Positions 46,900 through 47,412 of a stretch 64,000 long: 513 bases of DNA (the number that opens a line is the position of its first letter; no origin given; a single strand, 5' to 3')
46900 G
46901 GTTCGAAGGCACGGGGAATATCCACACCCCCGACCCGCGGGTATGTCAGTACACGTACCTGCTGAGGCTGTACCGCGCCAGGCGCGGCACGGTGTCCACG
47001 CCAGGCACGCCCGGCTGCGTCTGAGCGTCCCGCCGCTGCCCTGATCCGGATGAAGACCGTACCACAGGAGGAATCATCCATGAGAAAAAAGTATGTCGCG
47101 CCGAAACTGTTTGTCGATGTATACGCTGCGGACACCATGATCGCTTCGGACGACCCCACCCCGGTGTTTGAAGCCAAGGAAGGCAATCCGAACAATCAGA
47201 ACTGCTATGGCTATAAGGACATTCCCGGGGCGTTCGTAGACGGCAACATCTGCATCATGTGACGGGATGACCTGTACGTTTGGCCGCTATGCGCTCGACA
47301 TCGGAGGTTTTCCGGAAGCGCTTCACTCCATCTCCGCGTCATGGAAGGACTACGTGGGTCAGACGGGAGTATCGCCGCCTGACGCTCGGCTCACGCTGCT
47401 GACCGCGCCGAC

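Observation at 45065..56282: Composite RiPP/bacteriocin island that does not map onto a characterised RiPP class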

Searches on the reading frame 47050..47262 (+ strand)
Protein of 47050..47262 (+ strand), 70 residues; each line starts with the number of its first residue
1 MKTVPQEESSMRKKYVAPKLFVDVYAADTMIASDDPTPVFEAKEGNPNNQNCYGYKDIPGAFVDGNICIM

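Call 3: search_protein_families(library=ncbifam, proteins=[window:47050-47262:+], max_evalue=0.01)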
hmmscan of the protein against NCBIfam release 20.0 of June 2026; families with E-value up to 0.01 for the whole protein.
window:47050-47262:+ (70 aa): 0 families

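Call 4: search_protein_families(library=pfam, proteins=[window:47050-47262:+], max_evalue=0.01)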
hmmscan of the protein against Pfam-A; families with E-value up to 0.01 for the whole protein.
window:47050-47262:+ (70 aa): 0 families

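Call 29: search_protein_families(library=ncbifam, proteins=[window:47080-47259:+], max_evalue=10)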
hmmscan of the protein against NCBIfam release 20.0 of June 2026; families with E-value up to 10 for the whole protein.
seq(60 aa): 0 families
